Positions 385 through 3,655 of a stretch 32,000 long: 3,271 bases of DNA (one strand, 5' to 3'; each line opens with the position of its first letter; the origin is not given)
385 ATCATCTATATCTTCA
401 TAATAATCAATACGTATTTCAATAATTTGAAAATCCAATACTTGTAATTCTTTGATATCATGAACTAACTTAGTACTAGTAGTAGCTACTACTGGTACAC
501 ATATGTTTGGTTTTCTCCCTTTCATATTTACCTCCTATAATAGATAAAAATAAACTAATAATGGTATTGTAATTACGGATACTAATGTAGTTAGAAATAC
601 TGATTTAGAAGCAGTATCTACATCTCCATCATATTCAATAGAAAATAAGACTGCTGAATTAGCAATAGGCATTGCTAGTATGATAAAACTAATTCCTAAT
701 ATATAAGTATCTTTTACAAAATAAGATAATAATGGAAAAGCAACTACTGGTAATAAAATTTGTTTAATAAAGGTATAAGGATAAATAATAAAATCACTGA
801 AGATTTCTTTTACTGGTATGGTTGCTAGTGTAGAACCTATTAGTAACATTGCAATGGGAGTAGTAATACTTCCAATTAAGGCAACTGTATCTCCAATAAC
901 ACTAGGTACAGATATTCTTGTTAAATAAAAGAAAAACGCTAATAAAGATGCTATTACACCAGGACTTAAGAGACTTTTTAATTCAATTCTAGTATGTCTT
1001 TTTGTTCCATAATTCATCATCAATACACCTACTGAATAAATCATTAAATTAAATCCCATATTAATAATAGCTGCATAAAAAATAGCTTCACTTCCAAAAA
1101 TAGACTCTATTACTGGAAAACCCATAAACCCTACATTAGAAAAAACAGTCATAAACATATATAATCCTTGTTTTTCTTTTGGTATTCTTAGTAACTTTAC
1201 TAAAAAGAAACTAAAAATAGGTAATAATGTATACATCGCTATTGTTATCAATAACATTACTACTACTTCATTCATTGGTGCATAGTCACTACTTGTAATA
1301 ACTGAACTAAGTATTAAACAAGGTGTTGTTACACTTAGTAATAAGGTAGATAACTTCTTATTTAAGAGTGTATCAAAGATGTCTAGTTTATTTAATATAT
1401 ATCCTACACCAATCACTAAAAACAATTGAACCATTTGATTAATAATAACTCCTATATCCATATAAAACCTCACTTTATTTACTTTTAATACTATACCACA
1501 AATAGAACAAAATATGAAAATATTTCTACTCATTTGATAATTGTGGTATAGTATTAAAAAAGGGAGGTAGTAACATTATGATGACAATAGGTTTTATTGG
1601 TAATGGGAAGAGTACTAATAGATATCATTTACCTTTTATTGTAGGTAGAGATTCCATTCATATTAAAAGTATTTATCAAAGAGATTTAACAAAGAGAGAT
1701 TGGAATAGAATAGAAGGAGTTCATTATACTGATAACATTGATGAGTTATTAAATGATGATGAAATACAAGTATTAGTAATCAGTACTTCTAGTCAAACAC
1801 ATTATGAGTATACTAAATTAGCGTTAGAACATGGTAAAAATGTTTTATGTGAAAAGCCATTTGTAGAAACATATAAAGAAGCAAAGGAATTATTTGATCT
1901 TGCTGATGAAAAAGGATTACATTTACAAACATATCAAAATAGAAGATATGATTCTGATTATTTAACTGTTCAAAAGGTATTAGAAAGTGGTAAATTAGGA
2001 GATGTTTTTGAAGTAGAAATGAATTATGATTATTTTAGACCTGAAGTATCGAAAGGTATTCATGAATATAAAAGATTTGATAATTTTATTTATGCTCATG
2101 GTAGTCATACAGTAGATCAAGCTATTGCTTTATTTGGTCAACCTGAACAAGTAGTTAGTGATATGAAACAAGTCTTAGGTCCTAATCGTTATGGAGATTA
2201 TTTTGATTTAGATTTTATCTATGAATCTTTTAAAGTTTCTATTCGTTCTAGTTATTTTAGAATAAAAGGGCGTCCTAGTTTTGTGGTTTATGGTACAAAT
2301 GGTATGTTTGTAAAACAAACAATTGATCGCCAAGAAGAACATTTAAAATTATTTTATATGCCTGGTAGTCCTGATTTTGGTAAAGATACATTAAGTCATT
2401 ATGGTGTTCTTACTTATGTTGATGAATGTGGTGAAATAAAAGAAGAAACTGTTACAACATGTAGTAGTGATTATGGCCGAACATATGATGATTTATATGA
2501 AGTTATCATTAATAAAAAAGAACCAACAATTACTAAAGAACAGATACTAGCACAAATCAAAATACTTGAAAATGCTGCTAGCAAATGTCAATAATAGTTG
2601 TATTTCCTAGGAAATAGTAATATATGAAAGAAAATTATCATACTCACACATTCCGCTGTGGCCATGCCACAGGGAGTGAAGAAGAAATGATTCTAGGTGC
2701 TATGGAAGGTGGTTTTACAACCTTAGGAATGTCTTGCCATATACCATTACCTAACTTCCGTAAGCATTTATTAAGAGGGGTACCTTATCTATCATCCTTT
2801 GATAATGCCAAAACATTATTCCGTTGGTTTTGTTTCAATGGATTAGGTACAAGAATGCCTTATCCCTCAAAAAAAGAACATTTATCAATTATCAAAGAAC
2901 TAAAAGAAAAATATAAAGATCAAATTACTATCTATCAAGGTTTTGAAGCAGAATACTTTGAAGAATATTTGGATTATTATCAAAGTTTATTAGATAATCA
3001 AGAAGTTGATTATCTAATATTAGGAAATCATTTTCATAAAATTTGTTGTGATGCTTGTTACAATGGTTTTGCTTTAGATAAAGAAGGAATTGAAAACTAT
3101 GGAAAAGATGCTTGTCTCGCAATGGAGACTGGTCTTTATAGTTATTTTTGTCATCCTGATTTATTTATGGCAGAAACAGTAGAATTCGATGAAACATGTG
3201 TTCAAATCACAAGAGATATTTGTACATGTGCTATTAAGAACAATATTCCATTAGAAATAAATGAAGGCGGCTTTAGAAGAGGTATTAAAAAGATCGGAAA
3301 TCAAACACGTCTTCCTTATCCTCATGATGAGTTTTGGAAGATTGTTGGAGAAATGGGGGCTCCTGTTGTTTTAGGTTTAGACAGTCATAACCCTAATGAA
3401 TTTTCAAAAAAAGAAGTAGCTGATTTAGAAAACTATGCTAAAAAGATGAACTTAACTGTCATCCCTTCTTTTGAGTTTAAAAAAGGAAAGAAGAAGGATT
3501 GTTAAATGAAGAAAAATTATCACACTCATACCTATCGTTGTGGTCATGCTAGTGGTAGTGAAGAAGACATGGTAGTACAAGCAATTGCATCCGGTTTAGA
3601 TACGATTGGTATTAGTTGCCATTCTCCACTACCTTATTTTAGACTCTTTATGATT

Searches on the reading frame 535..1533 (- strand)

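Call 18: search_protein_families(library=pfam, proteins=[window:535-1533:-])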
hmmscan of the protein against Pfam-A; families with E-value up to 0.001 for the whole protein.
window:535-1533:- (332 aa): 2 families
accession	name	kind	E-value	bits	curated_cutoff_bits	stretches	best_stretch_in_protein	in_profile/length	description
PF03547.23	Mem_trans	-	6.8e-38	130.6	25.7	2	30-178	2-152/343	Membrane transport protein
PF01758.21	SBF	-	0.00011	22.3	24.3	1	232-331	11-115/191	Sodium Bile acid symporter family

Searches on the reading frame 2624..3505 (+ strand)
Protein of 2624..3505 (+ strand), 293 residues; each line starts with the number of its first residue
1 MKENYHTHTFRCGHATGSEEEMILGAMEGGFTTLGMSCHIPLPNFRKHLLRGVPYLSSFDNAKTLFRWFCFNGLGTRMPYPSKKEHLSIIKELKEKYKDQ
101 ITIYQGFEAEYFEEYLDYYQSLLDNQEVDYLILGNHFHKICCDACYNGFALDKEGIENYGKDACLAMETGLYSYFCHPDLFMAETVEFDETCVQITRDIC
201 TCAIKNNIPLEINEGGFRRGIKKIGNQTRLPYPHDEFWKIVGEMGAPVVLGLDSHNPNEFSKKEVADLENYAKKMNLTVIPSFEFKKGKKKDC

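Call 18: search_protein_families(library=pfam, proteins=[window:2624-3505:+])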
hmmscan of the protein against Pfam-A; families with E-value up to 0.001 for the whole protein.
window:2624-3505:+ (293 aa): 1 family
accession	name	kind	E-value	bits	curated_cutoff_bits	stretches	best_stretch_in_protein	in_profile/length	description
PF02811.25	PHP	-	1.4e-11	45.5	26.4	1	5-214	2-163/164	PHP domain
